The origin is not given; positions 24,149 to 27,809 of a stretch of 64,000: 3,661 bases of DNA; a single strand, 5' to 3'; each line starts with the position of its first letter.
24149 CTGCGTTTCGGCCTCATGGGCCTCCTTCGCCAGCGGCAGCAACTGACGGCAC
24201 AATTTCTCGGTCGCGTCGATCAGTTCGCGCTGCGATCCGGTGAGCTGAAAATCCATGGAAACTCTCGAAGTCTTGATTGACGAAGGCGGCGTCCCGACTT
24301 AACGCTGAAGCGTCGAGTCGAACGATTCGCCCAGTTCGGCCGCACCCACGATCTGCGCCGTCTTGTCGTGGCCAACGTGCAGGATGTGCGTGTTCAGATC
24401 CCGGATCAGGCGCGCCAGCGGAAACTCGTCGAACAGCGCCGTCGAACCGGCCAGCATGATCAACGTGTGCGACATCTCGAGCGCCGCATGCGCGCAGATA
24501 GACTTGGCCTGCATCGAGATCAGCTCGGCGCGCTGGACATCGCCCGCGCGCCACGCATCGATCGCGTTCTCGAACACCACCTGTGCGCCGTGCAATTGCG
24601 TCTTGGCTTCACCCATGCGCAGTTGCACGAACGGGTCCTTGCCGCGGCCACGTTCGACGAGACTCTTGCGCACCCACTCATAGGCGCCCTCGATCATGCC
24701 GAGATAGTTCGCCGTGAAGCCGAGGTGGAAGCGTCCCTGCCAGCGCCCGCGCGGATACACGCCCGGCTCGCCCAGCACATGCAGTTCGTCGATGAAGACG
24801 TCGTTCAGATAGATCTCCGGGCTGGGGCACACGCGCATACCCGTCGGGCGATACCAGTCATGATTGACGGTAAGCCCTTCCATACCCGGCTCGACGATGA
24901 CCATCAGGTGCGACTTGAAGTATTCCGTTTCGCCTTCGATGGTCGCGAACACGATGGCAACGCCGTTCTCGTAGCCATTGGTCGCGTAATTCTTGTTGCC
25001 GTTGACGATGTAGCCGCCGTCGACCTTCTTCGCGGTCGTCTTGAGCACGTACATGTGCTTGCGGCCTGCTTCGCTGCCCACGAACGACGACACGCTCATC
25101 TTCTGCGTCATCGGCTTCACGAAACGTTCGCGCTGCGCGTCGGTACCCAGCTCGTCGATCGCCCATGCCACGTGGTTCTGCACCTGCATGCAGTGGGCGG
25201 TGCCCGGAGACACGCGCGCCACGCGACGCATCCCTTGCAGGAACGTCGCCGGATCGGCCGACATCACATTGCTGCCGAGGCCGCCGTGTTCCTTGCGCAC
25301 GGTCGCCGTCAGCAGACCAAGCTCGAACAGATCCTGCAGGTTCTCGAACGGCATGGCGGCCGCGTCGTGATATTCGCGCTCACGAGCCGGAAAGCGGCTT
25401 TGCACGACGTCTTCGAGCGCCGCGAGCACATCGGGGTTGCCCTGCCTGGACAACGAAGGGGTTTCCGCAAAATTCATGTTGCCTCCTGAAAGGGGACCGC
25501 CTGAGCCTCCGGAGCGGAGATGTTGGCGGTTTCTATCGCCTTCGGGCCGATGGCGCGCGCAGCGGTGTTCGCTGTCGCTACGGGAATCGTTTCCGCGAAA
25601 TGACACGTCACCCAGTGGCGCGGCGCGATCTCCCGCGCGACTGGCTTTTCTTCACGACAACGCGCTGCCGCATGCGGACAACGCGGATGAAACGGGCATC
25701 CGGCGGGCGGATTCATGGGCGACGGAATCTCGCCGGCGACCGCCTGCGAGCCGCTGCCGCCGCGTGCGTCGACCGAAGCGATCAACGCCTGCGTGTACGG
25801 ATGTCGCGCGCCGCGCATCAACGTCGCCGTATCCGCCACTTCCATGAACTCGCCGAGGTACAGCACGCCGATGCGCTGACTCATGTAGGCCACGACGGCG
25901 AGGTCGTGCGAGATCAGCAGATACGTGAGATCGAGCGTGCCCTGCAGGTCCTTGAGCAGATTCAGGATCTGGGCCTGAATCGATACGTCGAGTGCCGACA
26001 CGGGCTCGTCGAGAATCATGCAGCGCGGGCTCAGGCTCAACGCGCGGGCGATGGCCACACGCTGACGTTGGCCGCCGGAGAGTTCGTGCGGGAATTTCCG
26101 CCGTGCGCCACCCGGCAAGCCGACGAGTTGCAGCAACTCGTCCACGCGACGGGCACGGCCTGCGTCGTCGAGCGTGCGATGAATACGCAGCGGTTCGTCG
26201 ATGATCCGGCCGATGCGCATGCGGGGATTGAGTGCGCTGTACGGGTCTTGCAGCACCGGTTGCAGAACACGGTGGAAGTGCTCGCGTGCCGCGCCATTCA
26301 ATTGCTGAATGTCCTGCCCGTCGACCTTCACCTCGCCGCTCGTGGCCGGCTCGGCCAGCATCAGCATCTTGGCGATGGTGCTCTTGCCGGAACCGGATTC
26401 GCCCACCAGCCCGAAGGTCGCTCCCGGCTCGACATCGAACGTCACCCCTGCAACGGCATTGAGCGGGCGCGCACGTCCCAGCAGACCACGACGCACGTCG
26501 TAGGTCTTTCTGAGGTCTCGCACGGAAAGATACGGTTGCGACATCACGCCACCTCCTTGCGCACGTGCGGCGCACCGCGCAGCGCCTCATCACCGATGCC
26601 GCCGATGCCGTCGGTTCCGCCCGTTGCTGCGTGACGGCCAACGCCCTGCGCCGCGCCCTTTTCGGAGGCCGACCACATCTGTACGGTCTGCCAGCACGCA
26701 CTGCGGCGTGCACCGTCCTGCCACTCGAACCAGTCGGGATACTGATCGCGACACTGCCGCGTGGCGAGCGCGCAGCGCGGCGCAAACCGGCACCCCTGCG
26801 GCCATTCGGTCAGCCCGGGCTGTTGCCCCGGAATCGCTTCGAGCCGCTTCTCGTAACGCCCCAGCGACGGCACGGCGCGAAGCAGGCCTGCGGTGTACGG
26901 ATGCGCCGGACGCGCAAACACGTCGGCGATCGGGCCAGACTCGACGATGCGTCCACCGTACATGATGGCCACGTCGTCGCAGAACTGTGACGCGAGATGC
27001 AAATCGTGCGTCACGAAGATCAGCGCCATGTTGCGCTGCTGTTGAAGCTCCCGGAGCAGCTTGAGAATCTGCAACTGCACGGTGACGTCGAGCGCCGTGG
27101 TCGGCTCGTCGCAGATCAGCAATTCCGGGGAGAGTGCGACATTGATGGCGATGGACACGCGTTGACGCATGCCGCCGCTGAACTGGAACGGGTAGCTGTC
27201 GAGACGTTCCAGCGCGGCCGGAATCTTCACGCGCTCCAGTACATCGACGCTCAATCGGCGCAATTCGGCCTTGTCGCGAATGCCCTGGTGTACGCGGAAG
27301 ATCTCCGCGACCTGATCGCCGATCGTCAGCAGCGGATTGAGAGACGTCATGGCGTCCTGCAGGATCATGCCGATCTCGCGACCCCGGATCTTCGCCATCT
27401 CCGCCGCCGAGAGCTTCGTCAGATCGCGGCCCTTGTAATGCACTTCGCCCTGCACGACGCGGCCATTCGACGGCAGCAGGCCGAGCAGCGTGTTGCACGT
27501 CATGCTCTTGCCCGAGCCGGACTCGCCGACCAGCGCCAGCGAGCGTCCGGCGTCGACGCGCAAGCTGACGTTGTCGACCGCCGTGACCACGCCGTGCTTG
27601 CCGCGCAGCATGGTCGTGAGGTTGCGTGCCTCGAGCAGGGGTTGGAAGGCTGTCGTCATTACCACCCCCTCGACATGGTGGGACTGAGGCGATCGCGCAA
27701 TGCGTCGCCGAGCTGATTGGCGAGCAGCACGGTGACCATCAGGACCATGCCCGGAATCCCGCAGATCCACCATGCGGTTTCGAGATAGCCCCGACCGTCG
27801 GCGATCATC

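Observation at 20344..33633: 13-gene, translationally coupled operon that interleaves a Dpp/Opp-type ABC importer with a complete acyl-CoA oxidation module; no named pathway recognised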

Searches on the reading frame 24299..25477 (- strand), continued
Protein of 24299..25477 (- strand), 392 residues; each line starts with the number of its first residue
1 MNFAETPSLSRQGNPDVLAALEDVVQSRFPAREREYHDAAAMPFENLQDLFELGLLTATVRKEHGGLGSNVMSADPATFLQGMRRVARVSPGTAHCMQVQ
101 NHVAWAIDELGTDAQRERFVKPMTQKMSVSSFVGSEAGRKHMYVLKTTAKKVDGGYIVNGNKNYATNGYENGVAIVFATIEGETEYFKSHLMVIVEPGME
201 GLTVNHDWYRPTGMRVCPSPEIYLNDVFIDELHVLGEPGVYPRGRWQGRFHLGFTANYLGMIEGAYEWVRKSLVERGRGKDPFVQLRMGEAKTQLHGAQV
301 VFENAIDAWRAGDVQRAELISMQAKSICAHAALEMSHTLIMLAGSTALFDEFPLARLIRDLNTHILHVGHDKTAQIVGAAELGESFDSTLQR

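Call 50: predict_structure(alignment_id=A1)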
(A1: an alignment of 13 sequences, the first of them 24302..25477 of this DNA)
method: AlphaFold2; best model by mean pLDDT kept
length: 392 residues; sequences in the alignment: 13
mean_pLDDT: 83.6   pTM: 0.86
mean pLDDT of the five models: 83.6, 83.2, 81.9, 81.3, 78.8
residues with pLDDT >= 90: 180; 70-90: 151; 50-70: 47; < 50: 14
segments of 3 or more residues with pLDDT < 50: 1-6, 140-142, 211-214
pLDDT, mean of each block of 10 residues (from residue 1): 43 87 92 82 91 96 93 86 92 88 92 95 93 65 70 95 68 89 85 92 75 56 93 90 74 89 92 90 94 93 88 85 90 91 70 78 69 80 76 45
secondary structure, 60 per line:
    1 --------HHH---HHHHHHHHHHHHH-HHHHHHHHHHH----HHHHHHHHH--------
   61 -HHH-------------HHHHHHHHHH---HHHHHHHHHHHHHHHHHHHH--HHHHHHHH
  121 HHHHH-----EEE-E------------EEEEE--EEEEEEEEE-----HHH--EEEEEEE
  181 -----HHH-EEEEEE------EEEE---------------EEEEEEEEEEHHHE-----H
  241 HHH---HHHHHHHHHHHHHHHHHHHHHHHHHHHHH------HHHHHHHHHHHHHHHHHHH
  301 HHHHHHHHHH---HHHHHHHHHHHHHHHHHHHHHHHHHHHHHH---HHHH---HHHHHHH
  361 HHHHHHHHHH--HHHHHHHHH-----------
elements in order: H15-27 H29-39 H44-52 H78-87 H91-110 H113-125 E131-133 E148-152 E155-163 E174-180 E190-195 E202-205 E221-230 H240-243 H247-275 H282-310 H314-343 H347-350 H354-370 H373-381

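Call 53: fold_search(model_id=the predicted structure, library=pdb)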
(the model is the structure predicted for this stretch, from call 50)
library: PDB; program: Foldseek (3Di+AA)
matches with E <= 10: 506; with E <= 0.001: 330
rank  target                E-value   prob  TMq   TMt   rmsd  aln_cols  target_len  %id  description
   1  1ukw_A                3.3e-19  1.00  0.85  0.88   3.1       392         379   23  Crystal structure of medium-chain acyl-CoA dehydrogenase from Thermus thermophilus HB8 (released 2004-11-09)
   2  2jif_A                6.4e-19  1.00  0.84  0.86   2.6       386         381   21  Structure of human short-branched chain acyl-CoA dehydrogenase (ACADSB) (released 2007-04-03)
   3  2dvl_A                1.1e-18  1.00  0.82  0.87   2.6       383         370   23  Crystal structure of project TT0160 from Thermus thermophilus HB8 (released 2007-01-31)
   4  2jif_B                1.5e-18  1.00  0.84  0.87   2.6       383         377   21  Structure of human short-branched chain acyl-CoA dehydrogenase (ACADSB) (released 2007-04-03)
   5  5xdd_B                1.5e-18  1.00  0.79  0.78   3.8       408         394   21  Crystal structure of tertiary complex of TdsC from Paenibacillus sp. A11-2 with FMN and Indole (released 2017-08-09)
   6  5xdb_A                1.8e-18  1.00  0.80  0.79   3.7       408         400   22  Crystal structure of FMN-bound TdsC from Paenibacillus sp. A11-2 (released 2017-08-09)
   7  5xdd_A                2.4e-18  1.00  0.80  0.79   3.7       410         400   22  Crystal structure of tertiary complex of TdsC from Paenibacillus sp. A11-2 with FMN and Indole (released 2017-08-09)
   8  2vig_H                2.6e-18  1.00  0.81  0.85   2.9       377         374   22  Crystal structure of human short-chain acyl CoA dehydrogenase (released 2007-12-25)
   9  1rx0_C                3.2e-18  1.00  0.86  0.88   2.7       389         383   18  Crystal structure of isobutyryl-CoA dehydrogenase complexed with substrate/ligand. (released 2004-04-20)
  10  4kto_A                3.2e-18  1.00  0.83  0.86   3.4       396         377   20  Crystal Structure Of a Putative Isovaleryl-CoA dehydrogenase (PSI-NYSGRC-012251) from Sinorhizobium meliloti 1021 (released 2013-06-19)
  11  4doy_A                3.2e-18  1.00  0.80  0.78   3.9       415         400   21  Crystal structure of Dibenzothiophene desulfurization enzyme C (released 2013-02-13)
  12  1buc_A                4.0e-18  1.00  0.84  0.86   3.2       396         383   21  THREE-DIMENSIONAL STRUCTURE OF BUTYRYL-COA DEHYDROGENASE FROM MEGASPHAERA ELSDENII (released 1995-04-20)
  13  2vig_A                4.4e-18  1.00  0.83  0.86   2.5       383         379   21  Crystal structure of human short-chain acyl CoA dehydrogenase (released 2007-12-25)
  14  3mpj_B                4.7e-18  1.00  0.84  0.84   3.8       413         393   18  Structure of the glutaryl-coenzyme A dehydrogenase (released 2010-08-18)
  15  3x0y_A                4.7e-18  1.00  0.82  0.80   3.7       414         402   22  Crystal structure of FMN-bound DszC from Rhodococcus erythropolis D-1 (released 2015-02-25)
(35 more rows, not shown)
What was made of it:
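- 24299..25477 (-): g8: ACAD-fold protein without a catalytic Glu; putative oxygenase component of a two-component flavin monooxygenase. The AF2 model has pLDDT 83.6, and Foldseek interleaves ACADs with TdsC/DszC (calls 50, 53).
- On Two-component ACAD-fold flavin monooxygenase (DszC/SfnB/MsuC/HsaA kind): AF2 model pLDDT 83.6, with TM 0.78-0.86 to ACADs and TdsC/DszC (calls 50, 53).
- Tried and rejected: Uninformative, because both kinds interleave (call 53).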

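Call 54: search_dna_similar(query=window:24299-25477:-, collection=plasmids, mode=protein, max_evalue=1e-60, max_rows=40)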
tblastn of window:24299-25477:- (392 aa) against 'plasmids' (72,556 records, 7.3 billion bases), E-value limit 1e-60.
Records with a match: 4; places in all: 5; records where one place covers at least 80% of the query: 4.
Best place of each record, by identity: <60% 4.
By first word of the organism name: Variovorax 2; Rhizobium 1; Natrinema 1.
By predicted mobility (MOB-suite, as given by PLSDB): non-mobilizable 4.
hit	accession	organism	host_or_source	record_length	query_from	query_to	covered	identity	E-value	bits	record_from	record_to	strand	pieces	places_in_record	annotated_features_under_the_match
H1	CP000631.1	Rhizobium rhizogenes K84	-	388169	42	392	90%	47.9%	1e-109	360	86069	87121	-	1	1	Acyl-CoA dehydrogenase, C-terminal:Acyl-CoA dehydrogenase, central ...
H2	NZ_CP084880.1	Natrinema halophilum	pure culture,salt mine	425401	16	389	95%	41.2%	4e-90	304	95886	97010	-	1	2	acyl-CoA dehydrogenase family protein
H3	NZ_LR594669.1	Variovorax sp. SRS16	linuron-contaminated soil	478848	1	389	99%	37.1%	2e-71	250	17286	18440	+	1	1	acyl-CoA dehydrogenase family protein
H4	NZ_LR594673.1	Variovorax sp. PBL-E5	linuron-contaminated soil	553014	1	389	99%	37.1%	2e-71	250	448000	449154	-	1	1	acyl-CoA dehydrogenase family protein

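Call 55: get_annotated_region(hit=H1, flank=12000)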
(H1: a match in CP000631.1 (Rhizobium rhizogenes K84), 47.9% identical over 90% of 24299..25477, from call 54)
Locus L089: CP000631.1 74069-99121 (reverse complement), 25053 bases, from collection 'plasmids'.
description: Agrobacterium radiobacter K84 plasmid pAtK84c, complete sequence
organism: Rhizobium rhizogenes K84 (NCBI taxid 311403)
taxonomy: Bacteria; Pseudomonadota; Alphaproteobacteria; Hyphomicrobiales; Rhizobiaceae; Rhizobium; Rhizobium rhizogenes; Rhizobium rhizogenes K84
host: -; source: -; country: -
typing (MOB-suite, as given by PLSDB): non-mobilizable; replicon rep_cluster_749; mating-pair formation MPF_T
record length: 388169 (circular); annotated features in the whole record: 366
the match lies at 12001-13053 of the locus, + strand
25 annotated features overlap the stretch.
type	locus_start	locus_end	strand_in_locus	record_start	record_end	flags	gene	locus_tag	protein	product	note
CDS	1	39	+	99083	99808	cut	-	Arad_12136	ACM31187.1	short chain dehydrogenase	-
CDS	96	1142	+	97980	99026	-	-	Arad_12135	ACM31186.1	xylitol dehydrogenase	-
CDS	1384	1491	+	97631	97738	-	-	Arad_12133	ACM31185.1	conserved hypothetical protein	-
CDS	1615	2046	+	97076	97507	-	-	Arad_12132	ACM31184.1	conserved hypothetical protein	-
CDS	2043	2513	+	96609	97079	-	-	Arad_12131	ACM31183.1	conserved hypothetical protein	-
CDS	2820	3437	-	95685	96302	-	-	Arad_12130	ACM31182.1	conserved hypothetical protein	-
CDS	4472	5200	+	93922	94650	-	-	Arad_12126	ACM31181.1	dehydrogenase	-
CDS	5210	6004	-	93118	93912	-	-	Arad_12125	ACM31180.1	regulatory protein, IclR family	-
CDS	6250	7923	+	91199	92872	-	-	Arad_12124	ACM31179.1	ABC-type Fe3+ transport system permease component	-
CDS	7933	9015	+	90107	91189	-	-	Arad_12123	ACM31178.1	ABC transporter ATP-binding protein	-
CDS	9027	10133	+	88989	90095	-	-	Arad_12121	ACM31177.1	ABC-type Fe3+ transport system periplasmic component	-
CDS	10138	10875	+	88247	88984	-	-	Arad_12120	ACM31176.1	Ribulose-5-phosphate 4-epimerase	-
CDS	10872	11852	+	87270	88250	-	-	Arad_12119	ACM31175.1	ABC-type taurine transport system, periplasmic component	-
CDS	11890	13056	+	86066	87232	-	-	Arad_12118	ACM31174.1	Acyl-CoA dehydrogenase, C-terminal:Acyl-CoA dehydrogenase, central region:Acyl-CoA dehydrogenase, N-terminal:Acyl-CoA dehydrogenase, N-terminal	-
CDS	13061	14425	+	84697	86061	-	-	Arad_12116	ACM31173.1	Coenzyme F420-dependent N5,N10-methylene tetrahydromethanopterin reductase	-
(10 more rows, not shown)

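Call 56: search_protein_families(library=ncbifam, proteins=[L087:6573-8204:+, L087:8220-8984:+, L087:16374-17099:+, L087:15147-16274:+, L087:9178-9954:+, L087:11277-11609:+, L087:2796-3257:+], max_evalue=1e-20)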
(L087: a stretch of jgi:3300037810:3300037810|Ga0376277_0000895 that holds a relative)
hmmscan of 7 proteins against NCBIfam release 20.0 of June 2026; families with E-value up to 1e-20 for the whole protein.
L087:6573-8204:+ (543 aa): 79 families (the best 25 are shown)
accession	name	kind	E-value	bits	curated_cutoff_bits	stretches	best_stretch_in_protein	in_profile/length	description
NF009233.0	PRK12583.1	subfamily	3.1e-111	372.5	832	1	8-534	18-553/558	fatty acid CoA ligase family protein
NF004837.0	PRK06187.1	subfamily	2.3e-104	349.5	476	1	8-532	8-523/531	long-chain-fatty-acid--CoA ligase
NF005801.1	PRK07656.1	equivalog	1.1e-98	331.1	657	1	11-528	4-500/500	FadD3 family acyl-CoA ligase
NF006182.0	PRK08316.1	subfamily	3e-83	280.1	663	1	9-531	12-517/523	fatty acyl-CoA synthetase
NF004814.0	PRK06164.1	equivalog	1.8e-79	267.8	677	1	15-534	17-533/540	acyl-CoA synthetase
NF004808.0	PRK06155.1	equivalog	1.3e-78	264.6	722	1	9-531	22-522/542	ATP-dependent acyl-CoA ligase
NF006181.0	PRK08314.1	subfamily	1.1e-77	261.7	705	1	12-534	28-557/563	long-chain-fatty-acid--CoA ligase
NF004822.0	PRK06178.1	equivalog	6.4e-76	256.1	782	1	11-531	40-567/571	acyl-CoA synthetase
NF004114.0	PRK05605.1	equivalog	3.3e-73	246.9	766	1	12-534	38-572/575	long-chain-fatty-acid--CoA ligase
NF006572.0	PRK09088.1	equivalog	7.5e-73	245.9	696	1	177-532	133-488/491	acyl-CoA synthetase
NF005676.0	PRK07470.1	equivalog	1.6e-72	244.8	774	1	9-538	21-535/544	acyl-CoA synthetase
NF052580.1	Str24CoAsynCasG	equivalog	3.8e-72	243.4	750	1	14-525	46-544/548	steroid-24-oyl-CoA synthetase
NF005702.0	PRK07514.1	subfamily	2.8e-71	240.4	558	1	30-530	26-499/506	malonyl-CoA synthase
NF005307.0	PRK06839.1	equivalog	5.8e-70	236.3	748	1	24-529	18-491/496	o-succinylbenzoate--CoA ligase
NF002966.0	PRK03640.1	equivalog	2.4e-68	230.9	556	1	184-530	141-479/483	o-succinylbenzoate--CoA ligase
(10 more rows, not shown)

L087:8220-8984:+ (254 aa): 54 families (the best 25 are shown)
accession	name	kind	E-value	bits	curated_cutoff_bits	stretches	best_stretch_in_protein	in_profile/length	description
NF006107.0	PRK08258.1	equivalog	9.5e-51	172.7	330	1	11-254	25-274/277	enoyl-CoA hydratase family protein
NF046063.1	oxepin_alt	equivalog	3.4e-48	164.3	300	1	16-253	13-254/254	oxepin-CoA hydrolase, alternative type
NF006007.0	PRK08138.1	subfamily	3.7e-48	164.2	355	1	2-254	7-258/261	enoyl-CoA hydratase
NF004525.0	PRK05870.1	equivalog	4.1e-45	154.7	285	1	4-248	5-248/249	enoyl-CoA hydratase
NF005700.0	PRK07511.1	subfamily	4.5e-45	154.3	274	1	17-254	17-258/260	enoyl-CoA hydratase family protein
TIGR02280.1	PaaB1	equivalog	3.2e-42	144.8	345.15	1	11-254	7-253/256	2-(1,2-epoxy-1,2-dihydrophenyl)acetyl-CoA isomerase PaaG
NF051848.1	EnCoAHydtEchA19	equivalog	8.7e-42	143.4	400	1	14-254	11-255/258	enoyl-CoA hydratase EchA19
NF006699.0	PRK09245.1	subfamily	6.1e-41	140.4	354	1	13-254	13-263/266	crotonase/enoyl-CoA hydratase family protein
NF004475.0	PRK05809.1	subfamily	3.4e-40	138.2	394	1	12-254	13-257/260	short-chain-enoyl-CoA hydratase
NF005496.0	PRK07110.1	domain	1.8e-39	135.4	215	1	3-244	5-244/249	polyketide synthase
NF004781.0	PRK06127.1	subfamily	2.7e-39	135.5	291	1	10-254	18-266/269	enoyl-CoA hydratase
NF004635.0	PRK05981.1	equivalog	8.5e-38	130.4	351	1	11-254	12-263/266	enoyl-CoA hydratase/isomerase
NF006109.0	PRK08260.1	subfamily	1e-37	130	320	1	11-254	12-275/296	enoyl-CoA hydratase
NF005803.0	PRK07658.1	equivalog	1.1e-36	126.5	313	1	13-254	12-254/257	enoyl-CoA hydratase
NF004857.0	PRK06210.1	equivalog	1.2e-36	126.6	341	1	4-254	10-272/275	enoyl-CoA hydratase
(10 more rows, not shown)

L087:16374-17099:+ (241 aa): 55 families (the best 25 are shown)
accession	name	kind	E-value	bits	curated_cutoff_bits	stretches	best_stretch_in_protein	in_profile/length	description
NF006008.0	PRK08139.1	equivalog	6.7e-42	143.8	313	1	4-230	10-238/266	enoyl-CoA hydratase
NF004840.0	PRK06190.1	equivalog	4e-40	138.1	253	1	4-234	3-234/260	enoyl-CoA hydratase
NF051848.1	EnCoAHydtEchA19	equivalog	4.6e-39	134.5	400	1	15-232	10-231/258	enoyl-CoA hydratase EchA19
NF007239.0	PRK09674.1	equivalog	4e-38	131.4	371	1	9-217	8-215/257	2,3-dehydroadipyl-CoA hydratase PaaF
NF042430.2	EnCoAhydt_DpgD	equivalog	9.3e-36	123.6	400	1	14-225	6-224/258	enoyl-CoA-hydratase DpgD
NF005675.0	PRK07468.1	equivalog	1.3e-35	123.4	350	1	10-214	10-217/262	crotonase/enoyl-CoA hydratase family protein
NF005803.0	PRK07658.1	equivalog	3.5e-35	121.7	313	1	7-217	4-215/257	enoyl-CoA hydratase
NF046063.1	oxepin_alt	equivalog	1.1e-34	120.1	300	1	8-233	3-232/254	oxepin-CoA hydrolase, alternative type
NF005802.0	PRK07657.1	equivalog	1.4e-34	119.8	363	1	11-224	10-226/260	enoyl-CoA hydratase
NF006128.0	PRK08272.1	subfamily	1.6e-34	119.5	257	0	6-85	14-93/308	crotonase/enoyl-CoA hydratase family protein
NF005879.0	PRK07827.1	equivalog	2.4e-34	118.8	283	1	5-236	7-238/261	enoyl-CoA hydratase family protein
NF004857.0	PRK06210.1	equivalog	1.4e-33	116.5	341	1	4-230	8-247/275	enoyl-CoA hydratase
NF004795.0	PRK06143.1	subfamily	4.1e-33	115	283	1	10-217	14-222/260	enoyl-CoA hydratase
NF005699.0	PRK07509.1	equivalog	4.5e-33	115.1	249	1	5-230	4-235/267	crotonase/enoyl-CoA hydratase family protein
NF006007.0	PRK08138.1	subfamily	5.1e-33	114.5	355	1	7-211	10-213/261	enoyl-CoA hydratase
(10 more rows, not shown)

L087:15147-16274:+ (375 aa): 0 families

L087:9178-9954:+ (258 aa): 181 families (the best 25 are shown)
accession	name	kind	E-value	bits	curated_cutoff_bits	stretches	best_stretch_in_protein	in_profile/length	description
NF004198.0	PRK05653.1-3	equivalog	3.5e-80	269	296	1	4-253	3-245/248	3-oxoacyl-ACP reductase FabG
TIGR01830.1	3oxo_ACP_reduc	equivalog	5.6e-77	258.7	297.75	1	11-253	1-237/239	3-oxoacyl-[acyl-carrier-protein] reductase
NF009466.0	PRK12826.1-2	subfamily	2.2e-75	253.3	222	1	8-254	3-244/248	3-oxoacyl-ACP reductase FabG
NF004197.0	PRK05653.1-1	equivalog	2.7e-69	233.6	332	1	4-253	3-245/249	3-oxoacyl-ACP reductase FabG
NF005559.1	PRK07231.1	subfamily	1.5e-64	217.9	215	1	5-253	1-246/249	glucose 1-dehydrogenase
NF004791.0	PRK06138.1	equivalog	1.2e-63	214.7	312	1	5-253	2-248/252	SDR family oxidoreductase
NF005469.0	PRK07063.1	equivalog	2.2e-61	207.7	306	1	3-253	2-253/260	SDR family oxidoreductase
NF052558.1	MBtsdlDhBudC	equivalog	4e-61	206.7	270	1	8-253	3-240/250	meso-2,3-butanediol dehydrogenase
TIGR01829.1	AcAcCoA_reduct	subfamily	4.5e-61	206.6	302.1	1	11-253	3-239/242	acetoacetyl-CoA reductase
NF009464.0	PRK12824.1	subfamily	6.7e-60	202.8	269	1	9-253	3-241/245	3-oxoacyl-ACP reductase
NF004199.0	PRK05653.1-4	equivalog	1e-59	202.1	301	1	6-253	3-244/247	3-oxoacyl-ACP reductase FabG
NF006110.0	PRK08261.1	equivalog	1.1e-59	202.6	410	1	3-251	209-447/454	3-oxoacyl-ACP reductase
NF004200.0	PRK05653.1-5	equivalog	1.6e-59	201.4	273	1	9-253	3-240/242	3-oxoacyl-ACP reductase FabG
NF005853.0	PRK07774.1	equivalog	2.1e-59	201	303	1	5-255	3-247/250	SDR family oxidoreductase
NF009093.0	PRK12429.1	subfamily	1.7e-58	197.9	258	1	5-253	2-255/259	3-hydroxybutyrate dehydrogenase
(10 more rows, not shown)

L087:11277-11609:+ (110 aa): 0 families

L087:2796-3257:+ (153 aa): 0 families

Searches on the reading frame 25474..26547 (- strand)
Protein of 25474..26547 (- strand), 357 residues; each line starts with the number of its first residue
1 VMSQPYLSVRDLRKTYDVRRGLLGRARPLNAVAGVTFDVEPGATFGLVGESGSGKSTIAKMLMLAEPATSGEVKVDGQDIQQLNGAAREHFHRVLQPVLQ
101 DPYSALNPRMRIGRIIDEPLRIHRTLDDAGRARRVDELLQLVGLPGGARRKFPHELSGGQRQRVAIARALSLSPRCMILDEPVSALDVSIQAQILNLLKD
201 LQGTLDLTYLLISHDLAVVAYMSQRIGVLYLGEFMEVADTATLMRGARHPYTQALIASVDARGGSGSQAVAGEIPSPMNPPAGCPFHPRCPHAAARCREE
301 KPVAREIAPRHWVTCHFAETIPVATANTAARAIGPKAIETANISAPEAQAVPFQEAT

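Call 4: search_protein_families(library=pfam, proteins=[window:25474-26547:-], max_evalue=0.00001)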
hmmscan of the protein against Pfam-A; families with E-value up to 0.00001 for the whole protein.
window:25474-26547:- (357 aa): 3 families
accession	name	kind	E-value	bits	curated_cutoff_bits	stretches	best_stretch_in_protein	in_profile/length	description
PF00005.33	ABC_tran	-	5e-31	108.6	25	1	34-183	3-136/137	ABC transporter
PF08352.17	oligo_HPY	-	1.7e-15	57.6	27.1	1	235-297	1-65/65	Oligopeptide/dipeptide transporter, C-terminal region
PF13304.12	AAA_21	-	2.8e-06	28.1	27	0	153-219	235-303/304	AAA domain, putative AbiEii toxin, Type IV TA system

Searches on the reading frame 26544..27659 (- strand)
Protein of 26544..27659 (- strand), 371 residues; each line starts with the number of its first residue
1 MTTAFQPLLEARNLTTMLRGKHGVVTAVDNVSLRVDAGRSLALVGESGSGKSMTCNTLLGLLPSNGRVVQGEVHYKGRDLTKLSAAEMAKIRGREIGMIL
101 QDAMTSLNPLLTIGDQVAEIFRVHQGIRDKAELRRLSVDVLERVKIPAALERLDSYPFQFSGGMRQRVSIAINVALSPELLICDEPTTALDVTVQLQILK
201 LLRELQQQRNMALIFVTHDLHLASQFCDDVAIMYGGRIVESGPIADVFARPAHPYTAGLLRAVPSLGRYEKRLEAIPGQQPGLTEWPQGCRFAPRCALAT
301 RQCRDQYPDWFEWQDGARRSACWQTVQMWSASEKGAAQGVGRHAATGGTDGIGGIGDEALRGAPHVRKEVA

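Call 4: search_protein_families(library=pfam, proteins=[window:26544-27659:-], max_evalue=0.00001)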
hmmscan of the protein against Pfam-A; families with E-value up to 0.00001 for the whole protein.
window:26544-27659:- (371 aa): 2 families
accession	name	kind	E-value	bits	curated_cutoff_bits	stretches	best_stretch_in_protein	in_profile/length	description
PF00005.33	ABC_tran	-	1.6e-27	97.2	25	1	29-188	2-137/137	ABC transporter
PF08352.17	oligo_HPY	-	1.5e-21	77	27.1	1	239-303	1-65/65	Oligopeptide/dipeptide transporter, C-terminal region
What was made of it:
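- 26544..27659 (-): g6: DppD-type ATPase. ABC_tran plus oligo_HPY (call 4).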
